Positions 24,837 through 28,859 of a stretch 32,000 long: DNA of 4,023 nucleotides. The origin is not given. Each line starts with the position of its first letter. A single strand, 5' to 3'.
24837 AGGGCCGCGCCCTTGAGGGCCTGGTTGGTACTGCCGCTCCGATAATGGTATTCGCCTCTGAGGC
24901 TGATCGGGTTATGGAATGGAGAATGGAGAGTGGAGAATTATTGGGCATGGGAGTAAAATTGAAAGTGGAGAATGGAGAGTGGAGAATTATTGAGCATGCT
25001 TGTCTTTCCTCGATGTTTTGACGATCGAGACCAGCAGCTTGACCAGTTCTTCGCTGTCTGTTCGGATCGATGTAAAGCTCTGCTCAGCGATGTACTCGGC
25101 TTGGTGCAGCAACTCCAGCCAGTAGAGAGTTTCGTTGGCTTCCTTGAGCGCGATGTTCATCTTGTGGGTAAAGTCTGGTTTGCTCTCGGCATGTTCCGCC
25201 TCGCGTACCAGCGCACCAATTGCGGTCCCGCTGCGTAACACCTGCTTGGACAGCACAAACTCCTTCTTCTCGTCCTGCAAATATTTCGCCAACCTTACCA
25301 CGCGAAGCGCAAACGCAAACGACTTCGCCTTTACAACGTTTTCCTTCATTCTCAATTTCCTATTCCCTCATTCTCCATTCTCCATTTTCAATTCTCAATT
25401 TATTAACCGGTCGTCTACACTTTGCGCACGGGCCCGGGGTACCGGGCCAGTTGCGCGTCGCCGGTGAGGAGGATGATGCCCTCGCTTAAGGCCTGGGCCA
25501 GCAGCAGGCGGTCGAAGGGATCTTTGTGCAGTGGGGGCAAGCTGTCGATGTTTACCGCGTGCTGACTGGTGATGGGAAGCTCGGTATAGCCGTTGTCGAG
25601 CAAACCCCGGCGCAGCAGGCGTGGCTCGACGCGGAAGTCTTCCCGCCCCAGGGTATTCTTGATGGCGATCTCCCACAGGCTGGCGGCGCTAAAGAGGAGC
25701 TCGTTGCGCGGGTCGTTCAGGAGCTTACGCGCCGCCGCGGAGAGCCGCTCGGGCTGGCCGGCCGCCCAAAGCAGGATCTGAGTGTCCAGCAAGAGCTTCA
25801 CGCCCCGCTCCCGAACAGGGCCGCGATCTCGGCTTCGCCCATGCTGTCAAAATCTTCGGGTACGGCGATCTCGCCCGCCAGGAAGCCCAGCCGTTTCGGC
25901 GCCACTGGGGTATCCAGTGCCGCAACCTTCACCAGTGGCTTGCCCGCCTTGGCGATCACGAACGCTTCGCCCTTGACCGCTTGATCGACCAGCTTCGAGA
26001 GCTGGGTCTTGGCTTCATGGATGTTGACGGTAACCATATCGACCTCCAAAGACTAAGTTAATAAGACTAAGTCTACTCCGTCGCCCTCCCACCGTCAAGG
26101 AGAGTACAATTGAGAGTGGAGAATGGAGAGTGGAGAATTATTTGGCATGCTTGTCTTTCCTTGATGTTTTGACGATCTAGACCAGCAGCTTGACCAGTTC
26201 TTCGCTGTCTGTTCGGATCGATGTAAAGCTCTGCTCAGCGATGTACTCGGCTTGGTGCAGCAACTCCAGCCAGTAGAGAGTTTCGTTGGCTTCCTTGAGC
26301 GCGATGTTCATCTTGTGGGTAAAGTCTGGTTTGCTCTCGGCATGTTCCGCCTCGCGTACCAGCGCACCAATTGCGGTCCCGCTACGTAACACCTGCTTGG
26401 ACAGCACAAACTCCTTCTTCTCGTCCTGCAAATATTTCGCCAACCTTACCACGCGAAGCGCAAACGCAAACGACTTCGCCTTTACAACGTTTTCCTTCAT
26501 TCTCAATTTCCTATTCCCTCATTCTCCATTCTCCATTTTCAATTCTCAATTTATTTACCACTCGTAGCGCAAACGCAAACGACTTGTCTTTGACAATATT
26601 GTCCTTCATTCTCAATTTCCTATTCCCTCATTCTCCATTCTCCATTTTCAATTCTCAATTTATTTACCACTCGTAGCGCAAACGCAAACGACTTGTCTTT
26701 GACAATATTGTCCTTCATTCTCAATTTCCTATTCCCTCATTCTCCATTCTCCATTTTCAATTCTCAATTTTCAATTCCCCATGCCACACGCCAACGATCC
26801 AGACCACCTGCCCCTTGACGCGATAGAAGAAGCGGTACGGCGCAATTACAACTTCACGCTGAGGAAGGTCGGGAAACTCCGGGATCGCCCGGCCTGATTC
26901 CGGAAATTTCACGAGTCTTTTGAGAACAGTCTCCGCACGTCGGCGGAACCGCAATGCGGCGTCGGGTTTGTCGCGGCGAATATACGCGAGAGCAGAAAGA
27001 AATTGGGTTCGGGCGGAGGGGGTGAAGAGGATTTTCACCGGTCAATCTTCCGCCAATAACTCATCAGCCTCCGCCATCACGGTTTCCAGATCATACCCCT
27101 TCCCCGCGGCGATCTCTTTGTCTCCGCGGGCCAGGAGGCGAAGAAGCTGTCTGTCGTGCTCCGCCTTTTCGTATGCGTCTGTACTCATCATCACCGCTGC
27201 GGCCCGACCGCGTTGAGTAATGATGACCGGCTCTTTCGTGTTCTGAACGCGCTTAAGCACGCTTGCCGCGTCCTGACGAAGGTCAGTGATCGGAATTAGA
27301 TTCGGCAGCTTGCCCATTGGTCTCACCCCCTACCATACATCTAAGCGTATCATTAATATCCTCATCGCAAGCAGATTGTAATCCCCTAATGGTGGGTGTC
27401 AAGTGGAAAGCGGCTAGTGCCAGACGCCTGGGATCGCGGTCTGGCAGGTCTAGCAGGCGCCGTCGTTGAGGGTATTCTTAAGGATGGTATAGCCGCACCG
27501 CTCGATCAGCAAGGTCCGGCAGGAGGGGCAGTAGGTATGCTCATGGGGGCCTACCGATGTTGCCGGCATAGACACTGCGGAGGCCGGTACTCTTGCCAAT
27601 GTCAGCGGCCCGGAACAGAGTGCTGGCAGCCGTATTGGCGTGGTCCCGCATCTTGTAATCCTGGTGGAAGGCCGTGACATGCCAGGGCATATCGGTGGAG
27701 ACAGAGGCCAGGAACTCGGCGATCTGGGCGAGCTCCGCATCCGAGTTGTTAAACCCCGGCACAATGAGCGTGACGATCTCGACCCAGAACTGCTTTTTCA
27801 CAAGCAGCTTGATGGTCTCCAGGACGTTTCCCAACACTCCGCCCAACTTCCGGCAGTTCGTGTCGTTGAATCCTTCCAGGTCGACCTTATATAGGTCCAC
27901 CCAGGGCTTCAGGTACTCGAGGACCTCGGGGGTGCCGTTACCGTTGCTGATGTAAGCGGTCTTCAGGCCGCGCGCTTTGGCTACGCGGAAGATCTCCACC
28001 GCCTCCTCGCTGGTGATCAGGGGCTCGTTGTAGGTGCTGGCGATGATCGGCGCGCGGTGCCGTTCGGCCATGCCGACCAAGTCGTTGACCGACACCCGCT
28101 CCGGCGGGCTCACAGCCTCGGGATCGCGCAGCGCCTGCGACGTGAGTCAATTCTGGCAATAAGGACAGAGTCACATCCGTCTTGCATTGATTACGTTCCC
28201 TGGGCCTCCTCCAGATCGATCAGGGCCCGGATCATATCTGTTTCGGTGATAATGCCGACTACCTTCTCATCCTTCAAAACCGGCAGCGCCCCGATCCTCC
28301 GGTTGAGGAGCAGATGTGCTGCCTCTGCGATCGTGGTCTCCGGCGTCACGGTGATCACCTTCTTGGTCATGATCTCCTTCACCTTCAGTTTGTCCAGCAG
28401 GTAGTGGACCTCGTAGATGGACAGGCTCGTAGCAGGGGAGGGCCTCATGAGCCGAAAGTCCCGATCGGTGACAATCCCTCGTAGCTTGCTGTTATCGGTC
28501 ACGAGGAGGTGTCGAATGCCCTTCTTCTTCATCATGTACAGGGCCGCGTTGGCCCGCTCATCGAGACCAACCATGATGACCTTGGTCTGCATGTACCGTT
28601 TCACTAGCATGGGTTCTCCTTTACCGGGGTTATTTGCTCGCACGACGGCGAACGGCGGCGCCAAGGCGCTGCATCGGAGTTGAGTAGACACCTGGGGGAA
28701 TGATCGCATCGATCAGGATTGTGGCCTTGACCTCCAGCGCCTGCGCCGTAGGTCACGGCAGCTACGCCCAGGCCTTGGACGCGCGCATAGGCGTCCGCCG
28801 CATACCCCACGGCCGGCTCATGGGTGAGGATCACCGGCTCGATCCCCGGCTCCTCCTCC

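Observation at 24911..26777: IVS-like four-helix-bundle gene cassettes: inverted-repeat-bounded, duplicated around vapBC, with tandem 5' stumps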

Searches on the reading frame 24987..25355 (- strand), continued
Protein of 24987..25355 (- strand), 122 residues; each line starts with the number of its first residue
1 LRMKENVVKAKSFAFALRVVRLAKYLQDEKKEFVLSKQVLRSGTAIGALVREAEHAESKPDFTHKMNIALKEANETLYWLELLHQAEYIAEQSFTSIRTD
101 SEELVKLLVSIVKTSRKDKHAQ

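Call 68: search_dna_similar(query=window:24987-25349:-, collection=plasmids, mode=protein, max_rows=15)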
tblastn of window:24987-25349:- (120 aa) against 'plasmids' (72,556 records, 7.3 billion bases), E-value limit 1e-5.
Records with a match: 31; places in all: 39; records where one place covers at least 80% of the query: 31.
Best place of each record, by identity: <60% 31.
By first word of the organism name: Nostoc 16; Planktothrix 3; Candidatus 2; Monoglobus 1; Bernardetia 1; Treponema 1; Euhalothece 1; Anabaena 1; Aulosira 1; Dolichospermum 1; and 3 more.
By predicted mobility (MOB-suite, as given by PLSDB): non-mobilizable 18; conjugative 8; mobilizable 5.
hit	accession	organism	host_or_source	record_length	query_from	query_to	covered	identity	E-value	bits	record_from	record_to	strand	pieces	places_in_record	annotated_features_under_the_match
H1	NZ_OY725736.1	Monoglobus pectinilyticus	-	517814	1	114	95%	57.0%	1e-33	129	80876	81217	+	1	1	none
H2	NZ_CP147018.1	Bernardetia sp. Wsw4-3y2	Red alga,Red algae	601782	1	114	95%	53.5%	3e-35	134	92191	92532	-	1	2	four helix bundle protein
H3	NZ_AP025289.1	Treponema saccharophilum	-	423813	4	120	98%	50.4%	9e-32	124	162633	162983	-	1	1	four helix bundle protein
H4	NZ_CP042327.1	Euhalothece natronophila Z-M001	cell culture,soda lake Magadi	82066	4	118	96%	50.4%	1e-28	115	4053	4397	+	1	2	four helix bundle protein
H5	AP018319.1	Nostoc sp. HK-01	-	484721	1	112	93%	47.8%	1e-23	100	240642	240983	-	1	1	hypothetical protein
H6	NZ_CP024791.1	Nostoc flagelliforme CCNUN1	cell culture,desert soil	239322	1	118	98%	43.0%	5e-19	88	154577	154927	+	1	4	four helix bundle protein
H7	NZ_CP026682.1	Nostoc sp. 'Peltigera membranacea cyanobiont' N6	Lichen thallus,Peltigera membranacea ...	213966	9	118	92%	45.5%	6e-19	87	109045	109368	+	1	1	four helix bundle protein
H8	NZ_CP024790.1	Nostoc flagelliforme CCNUN1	cell culture,desert soil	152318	9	116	90%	46.4%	2e-23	100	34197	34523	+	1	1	four helix bundle protein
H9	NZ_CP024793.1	Nostoc flagelliforme CCNUN1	cell culture,desert soil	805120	9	116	90%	46.4%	2e-23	100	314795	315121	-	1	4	four helix bundle protein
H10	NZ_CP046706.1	Nostoc sp. ATCC 53789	-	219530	12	118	89%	46.8%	6e-19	87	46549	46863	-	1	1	four helix bundle protein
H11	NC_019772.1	Anabaena cylindrica PCC 7122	water, most likely pond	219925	6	110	88%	47.2%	2e-18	86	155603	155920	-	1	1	four helix bundle protein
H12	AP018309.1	Aulosira laxa NIES-50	-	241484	9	119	93%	44.2%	2e-21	94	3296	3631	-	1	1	hypothetical protein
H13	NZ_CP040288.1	Nostoc sp. C057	Phaeoceros,pure culture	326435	12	118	89%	45.9%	7e-18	85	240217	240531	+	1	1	four helix bundle protein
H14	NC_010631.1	Nostoc punctiforme PCC 73102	-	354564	9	108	83%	49.0%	2e-23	100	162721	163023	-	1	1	four helix bundle protein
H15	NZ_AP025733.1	Nostoc cf. commune SO-36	-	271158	9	108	83%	49.0%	9e-23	99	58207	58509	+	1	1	four helix bundle protein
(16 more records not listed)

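Call 69: search_dna_similar(query=window:24987-25349:-, collection=phages, mode=protein, max_rows=10)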
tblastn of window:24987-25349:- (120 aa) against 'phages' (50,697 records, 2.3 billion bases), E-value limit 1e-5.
Records with a match: 2; places in all: 2; records where one place covers at least 80% of the query: 2.
Best place of each record, by identity: <60% 2.
By first word of the organism name: Bacteriophage 2.
By host as written in the record: - 2.
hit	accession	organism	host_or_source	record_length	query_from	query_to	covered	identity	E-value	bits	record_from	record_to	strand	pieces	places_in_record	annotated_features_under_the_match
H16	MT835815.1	Bacteriophage sp.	human fecal samples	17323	1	116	97%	37.9%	7e-21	92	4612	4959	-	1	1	record has no annotation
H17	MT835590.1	Bacteriophage sp.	human fecal samples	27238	1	117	98%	34.2%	3e-12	67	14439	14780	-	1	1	record has no annotation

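Call 70: get_annotated_region(hit=H14, flank=1500)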
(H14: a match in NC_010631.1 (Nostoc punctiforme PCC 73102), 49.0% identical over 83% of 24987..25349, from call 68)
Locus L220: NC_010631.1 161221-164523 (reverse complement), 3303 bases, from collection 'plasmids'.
description: Nostoc punctiforme PCC 73102 plasmid pNPUN01, complete sequence
organism: Nostoc punctiforme PCC 73102 (NCBI taxid 63737)
taxonomy: Bacteria; Cyanobacteriota; Cyanophyceae; Nostocales; Nostocaceae; Nostoc; Nostoc punctiforme; Nostoc punctiforme PCC 73102
host: -; source: -; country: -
typing (MOB-suite, as given by PLSDB): conjugative; replicon rep_cluster_317; relaxase MOBF; mating-pair formation MPF_T
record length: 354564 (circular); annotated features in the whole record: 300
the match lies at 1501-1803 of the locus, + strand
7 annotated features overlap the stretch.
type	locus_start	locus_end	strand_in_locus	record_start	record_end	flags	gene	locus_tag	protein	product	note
CDS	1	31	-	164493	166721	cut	-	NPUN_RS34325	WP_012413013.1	Mu transposase C-terminal domain-containing protein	-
CDS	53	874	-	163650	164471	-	-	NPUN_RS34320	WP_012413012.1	heteromeric transposase endonuclease subunit TnsA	-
CDS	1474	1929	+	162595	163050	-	-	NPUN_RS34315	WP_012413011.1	four helix bundle protein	-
CDS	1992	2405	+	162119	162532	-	-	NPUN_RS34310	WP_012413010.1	element excision factor XisH family protein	-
CDS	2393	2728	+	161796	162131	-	-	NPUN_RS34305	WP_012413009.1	XisI protein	-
CDS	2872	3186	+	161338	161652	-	-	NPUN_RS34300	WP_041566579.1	hypothetical protein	-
CDS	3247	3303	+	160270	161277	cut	-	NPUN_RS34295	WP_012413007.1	tyrosine-type recombinase/integrase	GO:0015074 - DNA integration [Evidence IEA]; GO:0006310 - DNA recombination [Evidence IEA]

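Call 71: get_annotated_region(hit=H6, flank=1500)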
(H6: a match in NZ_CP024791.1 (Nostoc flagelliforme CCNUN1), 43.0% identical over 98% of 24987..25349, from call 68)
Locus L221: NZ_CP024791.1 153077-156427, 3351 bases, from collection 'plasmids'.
description: Nostoc flagelliforme CCNUN1 plasmid pNFSY06, complete sequence
organism: Nostoc flagelliforme CCNUN1 (NCBI taxid 2038116)
taxonomy: Bacteria; Cyanobacteriota; Cyanophyceae; Nostocales; Nostocaceae; Nostoc; Nostoc flagelliforme; Nostoc flagelliforme CCNUN1
host: -; source: cell culture,desert soil; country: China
typing (MOB-suite, as given by PLSDB): non-mobilizable; replicon rep_cluster_1622,rep_cluster_317
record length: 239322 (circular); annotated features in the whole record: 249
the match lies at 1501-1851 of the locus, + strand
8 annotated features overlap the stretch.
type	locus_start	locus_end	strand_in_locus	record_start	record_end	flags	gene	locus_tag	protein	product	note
CDS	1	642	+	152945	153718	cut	-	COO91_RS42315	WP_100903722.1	ERF family protein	-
CDS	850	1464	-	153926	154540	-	-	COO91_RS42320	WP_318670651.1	Rpn family recombination-promoting nuclease/putative transposase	-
CDS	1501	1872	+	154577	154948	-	-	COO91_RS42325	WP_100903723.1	four helix bundle protein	-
CDS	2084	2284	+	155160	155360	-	-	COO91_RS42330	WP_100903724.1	hypothetical protein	-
CDS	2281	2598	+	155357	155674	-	-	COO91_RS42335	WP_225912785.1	hypothetical protein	-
CDS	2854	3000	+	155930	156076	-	-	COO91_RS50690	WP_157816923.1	hypothetical protein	-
CDS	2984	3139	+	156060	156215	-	-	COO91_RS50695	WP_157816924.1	hypothetical protein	-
CDS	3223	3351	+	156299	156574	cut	-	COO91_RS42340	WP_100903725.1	hypothetical protein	-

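Call 72: get_annotated_region(hit=H3, flank=1500)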
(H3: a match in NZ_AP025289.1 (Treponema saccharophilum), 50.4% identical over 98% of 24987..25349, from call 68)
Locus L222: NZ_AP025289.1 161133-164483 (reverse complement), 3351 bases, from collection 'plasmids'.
description: Treponema saccharophilum strain JCM 32279 plasmid pTS1, complete sequence
organism: Treponema saccharophilum (NCBI taxid 165)
taxonomy: Bacteria; Spirochaetota; Spirochaetia; Spirochaetales; Treponemataceae; Treponema; Treponema saccharophilum
host: -; source: -; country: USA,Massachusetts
typing (MOB-suite, as given by PLSDB): non-mobilizable
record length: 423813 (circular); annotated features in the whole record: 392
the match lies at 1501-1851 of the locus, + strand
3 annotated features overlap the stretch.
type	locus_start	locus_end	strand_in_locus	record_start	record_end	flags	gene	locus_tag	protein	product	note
CDS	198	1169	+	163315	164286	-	-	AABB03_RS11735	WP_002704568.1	DMT family transporter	GO:0055085 - transmembrane transport [Evidence IEA]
CDS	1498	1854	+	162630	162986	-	-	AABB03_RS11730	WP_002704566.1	four helix bundle protein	-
CDS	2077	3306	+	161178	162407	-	-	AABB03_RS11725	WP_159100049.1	DUF4832 domain-containing protein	-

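Call 78: find_encoding_contigs(protein=P0005, flank=1500, max_places=6)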
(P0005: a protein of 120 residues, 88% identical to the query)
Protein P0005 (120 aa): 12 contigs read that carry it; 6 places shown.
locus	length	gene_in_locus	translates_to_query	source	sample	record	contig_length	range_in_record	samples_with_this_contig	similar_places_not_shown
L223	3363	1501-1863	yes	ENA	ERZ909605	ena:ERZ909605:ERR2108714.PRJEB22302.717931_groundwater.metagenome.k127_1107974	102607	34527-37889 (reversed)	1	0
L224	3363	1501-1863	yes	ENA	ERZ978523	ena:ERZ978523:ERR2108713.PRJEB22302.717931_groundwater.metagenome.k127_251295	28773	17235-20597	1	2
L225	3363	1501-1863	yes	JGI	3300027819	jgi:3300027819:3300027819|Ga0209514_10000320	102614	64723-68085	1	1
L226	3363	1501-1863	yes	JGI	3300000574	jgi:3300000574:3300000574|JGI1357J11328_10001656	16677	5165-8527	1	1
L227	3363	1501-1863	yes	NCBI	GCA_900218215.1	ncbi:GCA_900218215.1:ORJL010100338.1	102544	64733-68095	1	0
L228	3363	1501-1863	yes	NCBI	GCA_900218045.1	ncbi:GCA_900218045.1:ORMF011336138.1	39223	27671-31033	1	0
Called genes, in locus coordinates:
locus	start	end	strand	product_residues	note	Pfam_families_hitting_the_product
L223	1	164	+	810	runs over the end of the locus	PF12161:HsdM_N, PF02384:N6_Mtase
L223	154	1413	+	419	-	PF01420:Methylase_S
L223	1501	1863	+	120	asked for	PF05635:23S_rRNA_IVP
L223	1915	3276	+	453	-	-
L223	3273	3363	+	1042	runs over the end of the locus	PF04313:HSDR_N, PF04851:ResIII, PF18766:SWI2_SNF2, PF22679:T1R_D3-like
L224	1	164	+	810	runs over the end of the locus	PF12161:HsdM_N, PF02384:N6_Mtase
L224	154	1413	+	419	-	PF01420:Methylase_S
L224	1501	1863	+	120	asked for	PF05635:23S_rRNA_IVP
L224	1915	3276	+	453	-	-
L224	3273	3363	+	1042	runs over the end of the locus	PF04313:HSDR_N, PF04851:ResIII, PF18766:SWI2_SNF2, PF22679:T1R_D3-like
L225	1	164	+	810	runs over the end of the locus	PF12161:HsdM_N, PF02384:N6_Mtase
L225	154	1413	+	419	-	PF01420:Methylase_S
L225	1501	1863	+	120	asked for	PF05635:23S_rRNA_IVP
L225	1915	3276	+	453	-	-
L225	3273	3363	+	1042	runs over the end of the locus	PF04313:HSDR_N, PF04851:ResIII, PF18766:SWI2_SNF2, PF22679:T1R_D3-like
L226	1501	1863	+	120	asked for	PF05635:23S_rRNA_IVP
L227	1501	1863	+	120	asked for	PF05635:23S_rRNA_IVP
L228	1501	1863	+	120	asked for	PF05635:23S_rRNA_IVP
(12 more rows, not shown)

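Call 79: find_encoding_contigs(protein=P0006, flank=1500, max_places=6)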
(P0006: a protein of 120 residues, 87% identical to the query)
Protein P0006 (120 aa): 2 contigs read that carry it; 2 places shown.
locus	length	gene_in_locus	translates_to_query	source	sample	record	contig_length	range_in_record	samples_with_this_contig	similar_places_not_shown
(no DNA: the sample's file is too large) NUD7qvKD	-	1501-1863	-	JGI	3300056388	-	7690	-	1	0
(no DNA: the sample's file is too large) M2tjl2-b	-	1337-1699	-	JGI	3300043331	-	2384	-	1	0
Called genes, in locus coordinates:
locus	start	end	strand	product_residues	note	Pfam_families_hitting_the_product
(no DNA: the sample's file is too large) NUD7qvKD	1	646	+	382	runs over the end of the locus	PF01420:Methylase_S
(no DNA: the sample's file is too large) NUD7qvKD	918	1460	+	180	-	PF05685:Uma2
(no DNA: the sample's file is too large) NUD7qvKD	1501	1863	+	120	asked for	PF05635:23S_rRNA_IVP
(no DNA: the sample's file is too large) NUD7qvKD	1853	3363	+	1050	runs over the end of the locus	PF04313:HSDR_N, PF04851:ResIII, PF18766:SWI2_SNF2, PF22679:T1R_D3-like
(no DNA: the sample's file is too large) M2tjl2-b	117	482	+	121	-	PF01420:Methylase_S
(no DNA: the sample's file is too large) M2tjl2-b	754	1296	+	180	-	PF05685:Uma2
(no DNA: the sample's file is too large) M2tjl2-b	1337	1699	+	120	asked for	PF05635:23S_rRNA_IVP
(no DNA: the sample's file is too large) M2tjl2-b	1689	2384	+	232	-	?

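Call 80: find_encoding_contigs(protein=P0016, flank=1500, max_places=6)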
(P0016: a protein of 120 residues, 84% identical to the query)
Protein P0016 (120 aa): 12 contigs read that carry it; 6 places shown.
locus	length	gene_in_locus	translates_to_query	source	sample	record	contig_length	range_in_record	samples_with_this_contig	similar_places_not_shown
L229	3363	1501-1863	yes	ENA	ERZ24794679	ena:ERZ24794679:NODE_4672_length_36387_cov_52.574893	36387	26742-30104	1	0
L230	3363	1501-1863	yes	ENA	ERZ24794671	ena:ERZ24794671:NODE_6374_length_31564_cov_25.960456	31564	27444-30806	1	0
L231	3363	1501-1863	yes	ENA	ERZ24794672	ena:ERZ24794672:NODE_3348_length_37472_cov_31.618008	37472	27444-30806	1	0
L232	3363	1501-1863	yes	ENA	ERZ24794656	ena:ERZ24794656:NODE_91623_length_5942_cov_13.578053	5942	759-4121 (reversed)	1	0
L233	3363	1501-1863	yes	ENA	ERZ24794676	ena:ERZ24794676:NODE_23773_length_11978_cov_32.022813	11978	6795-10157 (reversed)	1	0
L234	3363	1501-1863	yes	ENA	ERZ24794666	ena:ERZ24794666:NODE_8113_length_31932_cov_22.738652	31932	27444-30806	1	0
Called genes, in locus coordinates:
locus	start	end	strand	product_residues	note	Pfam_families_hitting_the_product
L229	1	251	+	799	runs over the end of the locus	PF12161:HsdM_N, PF02384:N6_Mtase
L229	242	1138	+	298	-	PF01420:Methylase_S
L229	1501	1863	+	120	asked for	PF05635:23S_rRNA_IVP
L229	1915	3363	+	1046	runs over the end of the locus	PF04313:HSDR_N, PF04851:ResIII, PF18766:SWI2_SNF2, PF22679:T1R_D3-like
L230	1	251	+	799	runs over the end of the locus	PF12161:HsdM_N, PF02384:N6_Mtase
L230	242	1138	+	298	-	PF01420:Methylase_S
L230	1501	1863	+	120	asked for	PF05635:23S_rRNA_IVP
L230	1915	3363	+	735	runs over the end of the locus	?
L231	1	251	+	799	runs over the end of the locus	PF12161:HsdM_N, PF02384:N6_Mtase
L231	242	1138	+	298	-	PF01420:Methylase_S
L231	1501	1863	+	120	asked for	PF05635:23S_rRNA_IVP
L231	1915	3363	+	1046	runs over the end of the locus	PF04313:HSDR_N, PF04851:ResIII, PF18766:SWI2_SNF2, PF22679:T1R_D3-like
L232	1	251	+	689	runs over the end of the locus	?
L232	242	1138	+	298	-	PF01420:Methylase_S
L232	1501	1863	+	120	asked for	PF05635:23S_rRNA_IVP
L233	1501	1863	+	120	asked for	PF05635:23S_rRNA_IVP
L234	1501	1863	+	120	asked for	PF05635:23S_rRNA_IVP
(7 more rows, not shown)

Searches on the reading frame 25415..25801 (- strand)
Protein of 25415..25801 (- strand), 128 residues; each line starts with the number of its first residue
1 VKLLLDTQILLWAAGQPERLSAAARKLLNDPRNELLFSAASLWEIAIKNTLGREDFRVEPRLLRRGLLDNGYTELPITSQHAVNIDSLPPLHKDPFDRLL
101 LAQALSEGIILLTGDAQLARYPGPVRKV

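Call 9: search_protein_families(library=pfam, proteins=[window:25415-25801:-], max_evalue=0.01)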
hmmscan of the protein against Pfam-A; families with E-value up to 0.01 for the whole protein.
window:25415-25801:- (128 aa): 1 family
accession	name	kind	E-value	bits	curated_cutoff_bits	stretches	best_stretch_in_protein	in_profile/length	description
PF01850.27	PIN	-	1.3e-15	58.5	23.6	1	4-122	2-118/120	PIN domain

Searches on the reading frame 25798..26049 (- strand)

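Call 9: search_protein_families(library=pfam, proteins=[window:25798-26049:-], max_evalue=0.01)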
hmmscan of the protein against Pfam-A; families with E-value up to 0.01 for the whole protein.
window:25798-26049:- (83 aa): 2 families
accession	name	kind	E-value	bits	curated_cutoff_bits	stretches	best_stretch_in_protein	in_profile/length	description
PF02604.26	PhdYeFM_antitox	-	2.7e-09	37.1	29.8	1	5-46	1-43/74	Antitoxin Phd_YefM, type II toxin-antitoxin system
PF12910.14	PHD_like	-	0.0045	17.4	27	1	6-36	3-34/141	Antitoxin of toxin-antitoxin, RelE / RelB, TA system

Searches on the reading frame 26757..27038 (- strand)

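Call 9: search_protein_families(library=pfam, proteins=[window:26757-27038:-], max_evalue=0.01)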
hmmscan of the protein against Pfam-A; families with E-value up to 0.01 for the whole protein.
window:26757-27038:- (93 aa): 1 family
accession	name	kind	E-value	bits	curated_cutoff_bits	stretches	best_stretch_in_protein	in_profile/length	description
PF05016.21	ParE_toxin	-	1.6e-14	54.7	23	1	3-88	1-86/89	ParE toxin of type II toxin-antitoxin system, parDE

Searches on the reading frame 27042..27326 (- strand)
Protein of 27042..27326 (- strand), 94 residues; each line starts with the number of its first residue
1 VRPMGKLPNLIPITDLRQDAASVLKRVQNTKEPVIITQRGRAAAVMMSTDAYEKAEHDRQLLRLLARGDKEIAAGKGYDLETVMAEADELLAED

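Call 9: search_protein_families(library=pfam, proteins=[window:27042-27326:-], max_evalue=0.01)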
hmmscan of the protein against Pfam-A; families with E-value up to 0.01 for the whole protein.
window:27042-27326:- (94 aa): 1 family
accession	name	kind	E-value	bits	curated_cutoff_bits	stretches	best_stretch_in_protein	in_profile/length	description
PF02604.26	PhdYeFM_antitox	-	3.2e-18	65.7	29.8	1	11-78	4-71/74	Antitoxin Phd_YefM, type II toxin-antitoxin system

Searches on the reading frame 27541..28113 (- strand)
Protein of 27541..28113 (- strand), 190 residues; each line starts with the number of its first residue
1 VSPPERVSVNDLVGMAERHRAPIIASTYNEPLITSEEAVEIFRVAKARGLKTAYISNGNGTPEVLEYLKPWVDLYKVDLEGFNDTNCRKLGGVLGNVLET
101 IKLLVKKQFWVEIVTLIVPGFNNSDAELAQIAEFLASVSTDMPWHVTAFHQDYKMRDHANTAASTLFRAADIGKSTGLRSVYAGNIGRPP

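Call 9: search_protein_families(library=pfam, proteins=[window:27541-28113:-], max_evalue=0.01)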
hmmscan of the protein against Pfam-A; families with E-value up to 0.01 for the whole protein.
window:27541-28113:- (190 aa): 1 family
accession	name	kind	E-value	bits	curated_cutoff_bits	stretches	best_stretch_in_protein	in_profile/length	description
PF04055.27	Radical_SAM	-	5.9e-12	46.5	29.5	1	5-135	26-166/166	Radical SAM superfamily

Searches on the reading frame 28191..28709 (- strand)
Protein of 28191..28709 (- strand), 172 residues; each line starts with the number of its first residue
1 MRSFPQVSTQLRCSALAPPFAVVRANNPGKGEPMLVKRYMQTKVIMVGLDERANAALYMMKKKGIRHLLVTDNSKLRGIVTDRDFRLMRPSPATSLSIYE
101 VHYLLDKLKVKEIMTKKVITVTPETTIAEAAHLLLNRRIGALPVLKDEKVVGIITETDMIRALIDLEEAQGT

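Call 9: search_protein_families(library=pfam, proteins=[window:28191-28709:-], max_evalue=0.01)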
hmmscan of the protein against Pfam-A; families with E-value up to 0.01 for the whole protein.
window:28191-28709:- (172 aa): 2 families
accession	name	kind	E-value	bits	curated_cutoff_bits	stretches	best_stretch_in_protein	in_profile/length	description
PF00571.33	CBS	-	2.3e-30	105.1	24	2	110-164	1-56/57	CBS domain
PF25432.1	FF_PRPF40A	-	0.0089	16.3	27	0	103-129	2-28/60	PRPF40A-like, FF domain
